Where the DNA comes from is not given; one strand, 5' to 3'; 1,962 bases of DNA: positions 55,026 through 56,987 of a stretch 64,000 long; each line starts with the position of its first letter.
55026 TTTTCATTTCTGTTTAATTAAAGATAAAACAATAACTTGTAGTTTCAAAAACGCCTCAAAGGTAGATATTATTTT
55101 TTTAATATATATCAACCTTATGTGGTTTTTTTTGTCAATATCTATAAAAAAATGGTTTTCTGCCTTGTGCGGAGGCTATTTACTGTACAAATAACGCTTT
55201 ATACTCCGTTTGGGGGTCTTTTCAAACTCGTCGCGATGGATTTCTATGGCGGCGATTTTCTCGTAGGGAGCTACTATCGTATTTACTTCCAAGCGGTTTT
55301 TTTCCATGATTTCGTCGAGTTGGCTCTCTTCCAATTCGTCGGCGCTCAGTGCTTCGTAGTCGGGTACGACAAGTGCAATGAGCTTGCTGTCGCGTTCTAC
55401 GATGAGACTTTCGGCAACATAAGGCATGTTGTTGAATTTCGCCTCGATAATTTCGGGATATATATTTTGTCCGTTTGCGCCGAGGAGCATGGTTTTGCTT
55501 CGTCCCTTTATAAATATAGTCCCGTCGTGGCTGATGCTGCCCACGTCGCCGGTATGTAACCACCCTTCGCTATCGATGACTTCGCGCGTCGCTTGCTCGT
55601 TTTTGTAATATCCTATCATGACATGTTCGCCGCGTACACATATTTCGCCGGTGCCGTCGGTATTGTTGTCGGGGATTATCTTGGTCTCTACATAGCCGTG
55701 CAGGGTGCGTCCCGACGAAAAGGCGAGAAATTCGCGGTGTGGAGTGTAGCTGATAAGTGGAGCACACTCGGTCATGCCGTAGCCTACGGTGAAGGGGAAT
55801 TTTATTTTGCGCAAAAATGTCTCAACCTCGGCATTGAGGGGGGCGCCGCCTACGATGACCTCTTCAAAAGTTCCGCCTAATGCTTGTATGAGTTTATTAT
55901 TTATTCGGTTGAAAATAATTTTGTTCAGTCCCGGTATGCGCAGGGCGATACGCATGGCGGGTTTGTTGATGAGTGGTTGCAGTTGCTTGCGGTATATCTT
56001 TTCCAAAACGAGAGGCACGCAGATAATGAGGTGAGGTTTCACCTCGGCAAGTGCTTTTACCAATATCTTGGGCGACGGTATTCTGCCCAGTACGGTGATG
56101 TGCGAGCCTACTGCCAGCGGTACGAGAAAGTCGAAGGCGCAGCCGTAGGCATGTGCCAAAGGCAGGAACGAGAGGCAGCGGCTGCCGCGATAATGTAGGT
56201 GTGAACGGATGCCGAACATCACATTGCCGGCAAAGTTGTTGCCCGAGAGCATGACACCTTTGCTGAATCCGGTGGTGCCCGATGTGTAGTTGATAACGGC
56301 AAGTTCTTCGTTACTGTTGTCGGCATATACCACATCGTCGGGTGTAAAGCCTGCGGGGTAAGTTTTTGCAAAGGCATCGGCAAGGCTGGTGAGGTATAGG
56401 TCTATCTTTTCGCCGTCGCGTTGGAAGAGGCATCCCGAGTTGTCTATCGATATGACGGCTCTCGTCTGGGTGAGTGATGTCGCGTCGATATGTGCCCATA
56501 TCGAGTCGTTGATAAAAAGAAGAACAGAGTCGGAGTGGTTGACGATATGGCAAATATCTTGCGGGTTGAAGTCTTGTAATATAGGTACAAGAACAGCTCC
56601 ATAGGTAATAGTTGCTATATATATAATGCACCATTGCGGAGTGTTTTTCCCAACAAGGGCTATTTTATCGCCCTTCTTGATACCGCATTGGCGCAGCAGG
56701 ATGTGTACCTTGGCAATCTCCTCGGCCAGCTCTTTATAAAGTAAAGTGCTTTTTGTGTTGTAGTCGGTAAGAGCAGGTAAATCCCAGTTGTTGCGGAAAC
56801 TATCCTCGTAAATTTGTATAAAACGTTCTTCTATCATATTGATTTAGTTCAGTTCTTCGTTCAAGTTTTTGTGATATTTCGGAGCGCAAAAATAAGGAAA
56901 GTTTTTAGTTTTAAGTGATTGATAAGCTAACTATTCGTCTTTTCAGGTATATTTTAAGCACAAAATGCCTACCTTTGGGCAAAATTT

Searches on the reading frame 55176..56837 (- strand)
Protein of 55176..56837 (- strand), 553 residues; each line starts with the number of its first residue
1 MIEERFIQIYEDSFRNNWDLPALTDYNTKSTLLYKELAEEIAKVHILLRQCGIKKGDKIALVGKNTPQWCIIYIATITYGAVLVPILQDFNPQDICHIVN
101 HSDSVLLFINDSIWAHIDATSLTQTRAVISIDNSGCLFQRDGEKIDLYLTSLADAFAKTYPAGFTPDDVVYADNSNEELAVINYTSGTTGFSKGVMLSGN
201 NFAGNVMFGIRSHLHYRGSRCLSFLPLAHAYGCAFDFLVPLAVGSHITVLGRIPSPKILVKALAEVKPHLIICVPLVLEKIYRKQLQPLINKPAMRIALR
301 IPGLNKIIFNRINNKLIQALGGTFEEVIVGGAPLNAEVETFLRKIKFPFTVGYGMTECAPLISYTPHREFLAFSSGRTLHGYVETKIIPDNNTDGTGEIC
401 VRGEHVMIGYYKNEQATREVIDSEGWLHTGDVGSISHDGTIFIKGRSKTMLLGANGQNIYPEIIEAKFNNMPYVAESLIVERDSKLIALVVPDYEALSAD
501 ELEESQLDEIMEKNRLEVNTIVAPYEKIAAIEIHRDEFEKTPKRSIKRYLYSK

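Call 97: search_protein_families(library=ncbifam, proteins=[window:55176-56837:-], max_evalue=0.00001)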
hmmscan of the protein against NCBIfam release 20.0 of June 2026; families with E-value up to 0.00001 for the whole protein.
window:55176-56837:- (553 aa): 98 families (the best 25 are shown)
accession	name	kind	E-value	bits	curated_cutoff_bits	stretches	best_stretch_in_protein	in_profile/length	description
NF004837.0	PRK06187.1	subfamily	1.2e-72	244.9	476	2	11-287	15-280/531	long-chain-fatty-acid--CoA ligase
NF009233.0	PRK12583.1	subfamily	5.9e-54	183.4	832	2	328-479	323-481/558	fatty acid CoA ligase family protein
TIGR01923.1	menE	equivalog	6.3e-47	160.4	330.15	2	323-483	225-383/442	o-succinylbenzoate--CoA ligase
NF004114.0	PRK05605.1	equivalog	3.6e-46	157.6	766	2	5-296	35-341/575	long-chain-fatty-acid--CoA ligase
NF005801.1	PRK07656.1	equivalog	3.8e-46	157.8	657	2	350-480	309-435/500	FadD3 family acyl-CoA ligase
NF006181.0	PRK08314.1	subfamily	2.1e-45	155.1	705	2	23-252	43-279/563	long-chain-fatty-acid--CoA ligase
NF052269.1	Staph_lig_FadD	equivalog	3.2e-45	154.4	650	3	288-550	233-493/499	long-chain-fatty-acid--CoA ligase FadD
NF005702.0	PRK07514.1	subfamily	5.8e-45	153.6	558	2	326-480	274-432/506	malonyl-CoA synthase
NF006182.0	PRK08316.1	subfamily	1.6e-42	145.7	663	2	29-277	34-270/523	fatty acyl-CoA synthetase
NF005307.0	PRK06839.1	equivalog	1.9e-41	142.3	748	2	289-483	233-428/496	o-succinylbenzoate--CoA ligase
NF006523.0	PRK08974.1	equivalog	1e-40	139.4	884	2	300-485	302-491/561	long-chain-fatty-acid--CoA ligase FadD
NF004229.0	PRK05677.1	subfamily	8.3e-39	133.5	879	2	303-479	306-486/563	long-chain-fatty-acid--CoA ligase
NF002966.0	PRK03640.1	equivalog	1e-38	133.2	556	1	319-540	251-478/483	o-succinylbenzoate--CoA ligase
NF038343.1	ligase_FadD11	exception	1.8e-38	132.3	950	2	325-497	330-497/585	fatty acid--CoA ligase FadD11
NF052580.1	Str24CoAsynCasG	equivalog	2e-38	132.1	750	2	346-484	344-485/548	steroid-24-oyl-CoA synthetase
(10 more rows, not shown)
